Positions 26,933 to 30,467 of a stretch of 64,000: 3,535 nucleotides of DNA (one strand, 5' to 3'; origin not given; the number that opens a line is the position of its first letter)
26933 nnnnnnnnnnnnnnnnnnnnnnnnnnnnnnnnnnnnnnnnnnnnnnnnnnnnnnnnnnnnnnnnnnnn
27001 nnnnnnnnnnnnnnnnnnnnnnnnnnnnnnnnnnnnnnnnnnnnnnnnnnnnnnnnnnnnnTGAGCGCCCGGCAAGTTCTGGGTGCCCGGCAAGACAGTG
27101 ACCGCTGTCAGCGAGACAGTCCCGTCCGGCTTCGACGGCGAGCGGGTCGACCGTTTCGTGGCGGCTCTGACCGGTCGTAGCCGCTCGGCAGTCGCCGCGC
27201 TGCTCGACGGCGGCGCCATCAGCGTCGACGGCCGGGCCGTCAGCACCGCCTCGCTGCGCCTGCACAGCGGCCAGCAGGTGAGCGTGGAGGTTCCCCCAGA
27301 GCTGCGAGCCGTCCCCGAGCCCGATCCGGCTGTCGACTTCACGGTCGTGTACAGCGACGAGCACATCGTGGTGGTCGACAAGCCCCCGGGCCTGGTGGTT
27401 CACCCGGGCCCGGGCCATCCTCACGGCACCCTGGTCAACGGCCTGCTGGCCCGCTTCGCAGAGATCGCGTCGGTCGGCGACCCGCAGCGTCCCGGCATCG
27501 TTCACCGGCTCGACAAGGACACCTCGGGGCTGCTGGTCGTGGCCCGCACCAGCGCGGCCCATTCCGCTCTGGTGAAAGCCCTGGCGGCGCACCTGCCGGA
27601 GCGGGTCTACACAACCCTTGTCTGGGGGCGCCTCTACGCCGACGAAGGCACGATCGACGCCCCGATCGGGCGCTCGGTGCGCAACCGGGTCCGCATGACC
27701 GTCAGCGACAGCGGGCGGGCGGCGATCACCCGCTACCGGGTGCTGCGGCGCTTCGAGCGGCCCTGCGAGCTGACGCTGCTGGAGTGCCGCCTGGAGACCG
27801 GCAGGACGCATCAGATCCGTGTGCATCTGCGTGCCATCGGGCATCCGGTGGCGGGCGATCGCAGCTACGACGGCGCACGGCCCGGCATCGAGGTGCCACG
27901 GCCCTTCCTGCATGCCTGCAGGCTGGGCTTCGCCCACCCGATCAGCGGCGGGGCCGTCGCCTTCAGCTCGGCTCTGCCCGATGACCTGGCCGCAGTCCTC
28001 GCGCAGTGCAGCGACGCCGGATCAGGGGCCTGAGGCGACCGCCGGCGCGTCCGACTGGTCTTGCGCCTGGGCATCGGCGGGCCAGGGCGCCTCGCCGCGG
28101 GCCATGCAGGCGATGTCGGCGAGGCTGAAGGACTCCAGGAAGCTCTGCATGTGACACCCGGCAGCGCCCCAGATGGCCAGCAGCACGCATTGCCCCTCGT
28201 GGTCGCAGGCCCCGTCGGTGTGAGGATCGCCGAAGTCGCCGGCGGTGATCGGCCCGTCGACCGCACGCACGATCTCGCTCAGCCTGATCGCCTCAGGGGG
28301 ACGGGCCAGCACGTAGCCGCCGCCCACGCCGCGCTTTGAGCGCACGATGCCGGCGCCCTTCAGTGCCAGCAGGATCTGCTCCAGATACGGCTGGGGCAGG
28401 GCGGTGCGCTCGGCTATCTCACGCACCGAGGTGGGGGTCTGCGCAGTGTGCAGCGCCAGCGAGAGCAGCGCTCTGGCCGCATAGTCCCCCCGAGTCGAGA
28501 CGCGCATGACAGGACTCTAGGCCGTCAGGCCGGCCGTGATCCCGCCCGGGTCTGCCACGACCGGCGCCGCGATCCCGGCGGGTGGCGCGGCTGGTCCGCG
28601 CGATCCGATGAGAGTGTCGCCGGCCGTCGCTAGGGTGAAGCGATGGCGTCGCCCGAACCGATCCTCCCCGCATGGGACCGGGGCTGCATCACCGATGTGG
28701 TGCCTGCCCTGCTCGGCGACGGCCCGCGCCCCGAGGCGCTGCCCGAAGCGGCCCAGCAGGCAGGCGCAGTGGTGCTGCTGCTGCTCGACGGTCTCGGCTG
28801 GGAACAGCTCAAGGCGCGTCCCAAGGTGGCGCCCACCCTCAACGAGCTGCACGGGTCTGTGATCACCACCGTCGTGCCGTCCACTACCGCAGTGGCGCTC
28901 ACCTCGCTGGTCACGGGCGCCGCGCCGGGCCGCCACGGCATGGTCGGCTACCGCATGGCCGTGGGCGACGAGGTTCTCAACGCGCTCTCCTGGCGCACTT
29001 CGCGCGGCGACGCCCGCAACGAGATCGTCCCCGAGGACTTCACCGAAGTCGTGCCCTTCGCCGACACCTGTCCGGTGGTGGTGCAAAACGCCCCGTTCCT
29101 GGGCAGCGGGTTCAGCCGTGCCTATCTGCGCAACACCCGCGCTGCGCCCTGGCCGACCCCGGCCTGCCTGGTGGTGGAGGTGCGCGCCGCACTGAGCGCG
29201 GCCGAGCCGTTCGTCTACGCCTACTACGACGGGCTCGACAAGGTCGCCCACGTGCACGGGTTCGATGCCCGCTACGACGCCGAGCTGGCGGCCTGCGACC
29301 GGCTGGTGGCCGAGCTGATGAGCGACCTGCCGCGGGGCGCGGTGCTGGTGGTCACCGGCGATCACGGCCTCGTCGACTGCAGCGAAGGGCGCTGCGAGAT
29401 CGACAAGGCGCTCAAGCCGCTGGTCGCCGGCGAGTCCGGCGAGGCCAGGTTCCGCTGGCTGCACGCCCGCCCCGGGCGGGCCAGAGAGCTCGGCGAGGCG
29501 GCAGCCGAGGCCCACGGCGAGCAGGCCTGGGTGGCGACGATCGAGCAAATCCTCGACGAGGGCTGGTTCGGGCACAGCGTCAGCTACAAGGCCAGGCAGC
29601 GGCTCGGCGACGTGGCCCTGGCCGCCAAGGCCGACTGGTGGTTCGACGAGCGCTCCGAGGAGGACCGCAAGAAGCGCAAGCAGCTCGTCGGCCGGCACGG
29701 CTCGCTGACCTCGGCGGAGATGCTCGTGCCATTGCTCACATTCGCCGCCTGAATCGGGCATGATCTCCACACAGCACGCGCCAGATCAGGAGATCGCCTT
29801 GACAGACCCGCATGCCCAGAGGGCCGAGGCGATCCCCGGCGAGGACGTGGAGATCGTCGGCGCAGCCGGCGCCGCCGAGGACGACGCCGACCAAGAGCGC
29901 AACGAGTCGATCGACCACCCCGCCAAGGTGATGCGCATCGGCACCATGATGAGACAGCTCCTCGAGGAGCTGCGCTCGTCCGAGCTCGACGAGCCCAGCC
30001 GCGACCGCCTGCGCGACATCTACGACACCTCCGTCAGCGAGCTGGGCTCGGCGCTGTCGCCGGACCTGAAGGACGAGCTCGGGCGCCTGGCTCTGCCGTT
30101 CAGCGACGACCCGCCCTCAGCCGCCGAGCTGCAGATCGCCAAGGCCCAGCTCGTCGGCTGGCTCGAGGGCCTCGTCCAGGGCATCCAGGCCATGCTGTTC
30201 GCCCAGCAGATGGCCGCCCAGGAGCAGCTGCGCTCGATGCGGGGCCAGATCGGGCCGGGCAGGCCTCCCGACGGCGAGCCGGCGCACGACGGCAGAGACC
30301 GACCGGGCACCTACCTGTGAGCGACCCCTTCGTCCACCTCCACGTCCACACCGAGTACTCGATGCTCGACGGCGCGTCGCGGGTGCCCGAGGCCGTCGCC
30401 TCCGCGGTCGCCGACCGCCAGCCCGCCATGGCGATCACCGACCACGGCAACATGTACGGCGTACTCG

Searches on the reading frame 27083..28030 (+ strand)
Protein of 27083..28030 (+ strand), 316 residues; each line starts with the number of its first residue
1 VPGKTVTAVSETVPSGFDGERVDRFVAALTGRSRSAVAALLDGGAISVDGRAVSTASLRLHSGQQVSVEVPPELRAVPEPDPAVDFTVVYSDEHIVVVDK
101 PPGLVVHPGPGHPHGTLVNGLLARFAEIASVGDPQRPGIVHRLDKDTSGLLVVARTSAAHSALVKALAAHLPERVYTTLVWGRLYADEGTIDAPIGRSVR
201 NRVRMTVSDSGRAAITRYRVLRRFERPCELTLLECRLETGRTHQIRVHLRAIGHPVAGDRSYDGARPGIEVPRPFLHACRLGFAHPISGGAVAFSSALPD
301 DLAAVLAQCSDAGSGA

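Call 3: search_protein_families(library=pfam, proteins=[window:27083-28030:+], max_evalue=1)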
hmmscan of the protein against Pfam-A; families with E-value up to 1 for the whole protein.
window:27083-28030:+ (316 aa): 2 families
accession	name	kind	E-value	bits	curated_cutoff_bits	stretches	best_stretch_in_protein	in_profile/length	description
PF00849.27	PseudoU_synth_2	-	5.5e-31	108.3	26.8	1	94-250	1-151/152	RNA pseudouridylate synthase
PF01479.30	S4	-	3.2e-05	24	22.8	1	20-66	1-48/48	S4 domain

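Call 22: find_encoding_contigs(protein=window:27083-28030:+, flank=6000, max_places=6)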
Protein window:27083-28030:+ (316 aa): no gene with exactly this product is on record in the collection.

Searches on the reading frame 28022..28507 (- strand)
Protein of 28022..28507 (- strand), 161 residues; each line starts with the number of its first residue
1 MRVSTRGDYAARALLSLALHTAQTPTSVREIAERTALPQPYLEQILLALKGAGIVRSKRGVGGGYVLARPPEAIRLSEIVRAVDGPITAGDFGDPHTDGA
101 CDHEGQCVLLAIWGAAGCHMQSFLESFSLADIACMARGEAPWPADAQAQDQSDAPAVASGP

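Call 3: search_protein_families(library=pfam, proteins=[window:28022-28507:-], max_evalue=1)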
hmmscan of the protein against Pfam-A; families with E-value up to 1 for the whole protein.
window:28022-28507:- (161 aa): 10 families
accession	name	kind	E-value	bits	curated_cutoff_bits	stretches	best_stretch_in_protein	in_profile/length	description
PF02082.26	Rrf2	-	5.3e-38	130.6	30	1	4-133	2-130/132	Iron-dependent Transcriptional regulator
PF09339.16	HTH_IclR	-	0.00035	20.7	22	1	18-57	11-50/52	IclR helix-turn-helix domain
PF01022.26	HTH_5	-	0.0075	16.6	22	1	23-57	13-47/47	Bacterial regulatory protein, arsR family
PF01978.25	TrmB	-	0.013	15.7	25.6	1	9-60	9-57/68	Sugar-specific transcriptional regulator TrmB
PF03444.21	HrcA_DNA-bdg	-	0.058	13.5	21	1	23-66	21-64/79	Winged helix-turn-helix transcription repressor, HrcA DNA-binding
PF24270.1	HTH_Cmi2_C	-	0.068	13.9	27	1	20-58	83-121/125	Cmi2, C-terminal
PF08100.18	Dimerisation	-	0.078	13.2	25.6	1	18-62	33-78/93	O-methyltransferase dimerisation domain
PF12802.13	MarR_2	-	0.083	13.5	27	1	12-58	9-53/61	MarR family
PF13545.12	HTH_Crp_2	-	0.14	12.6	27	1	11-60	4-56/70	Crp-like helix-turn-helix domain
PF24409.1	wHTH-PRTase_assc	-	0.16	12.5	27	1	21-59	7-45/83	wHTH-PRTase associated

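Call 23: find_encoding_contigs(protein=window:28022-28504:-, flank=6000, max_places=6)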
Protein window:28022-28504:- (160 aa): no gene with exactly this product is on record in the collection.

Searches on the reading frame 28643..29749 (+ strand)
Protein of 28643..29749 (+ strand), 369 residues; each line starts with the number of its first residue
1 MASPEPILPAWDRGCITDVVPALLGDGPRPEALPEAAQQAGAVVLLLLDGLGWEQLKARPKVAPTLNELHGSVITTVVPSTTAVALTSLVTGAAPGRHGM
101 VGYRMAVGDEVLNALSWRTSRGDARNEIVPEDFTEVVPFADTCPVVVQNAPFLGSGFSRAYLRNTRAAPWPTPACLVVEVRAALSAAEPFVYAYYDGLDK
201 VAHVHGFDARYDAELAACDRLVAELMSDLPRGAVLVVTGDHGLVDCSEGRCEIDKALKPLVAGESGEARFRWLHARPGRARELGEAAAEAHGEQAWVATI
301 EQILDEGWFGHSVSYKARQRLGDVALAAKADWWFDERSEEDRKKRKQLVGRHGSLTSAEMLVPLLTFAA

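Call 25: search_protein_families(library=pfam, proteins=[window:28643-29749:+], max_evalue=0.00001)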
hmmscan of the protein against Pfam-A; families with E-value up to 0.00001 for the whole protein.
window:28643-29749:+ (369 aa): 1 family
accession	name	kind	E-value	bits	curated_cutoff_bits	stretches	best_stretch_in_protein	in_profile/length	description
PF01663.27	Phosphodiest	-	2.9e-30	106.5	23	1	43-354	1-341/342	Type I phosphodiesterase / nucleotide pyrophosphatase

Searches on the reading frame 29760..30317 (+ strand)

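Call 25: search_protein_families(library=pfam, proteins=[window:29760-30317:+], max_evalue=0.00001)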
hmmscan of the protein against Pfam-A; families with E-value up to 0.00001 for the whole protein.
window:29760-30317:+ (186 aa): 1 family
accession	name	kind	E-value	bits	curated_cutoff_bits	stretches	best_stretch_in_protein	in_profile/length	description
PF10759.14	BPA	-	2.6e-54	183.6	29.5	1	39-175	7-147/161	Bacterial proteasome activator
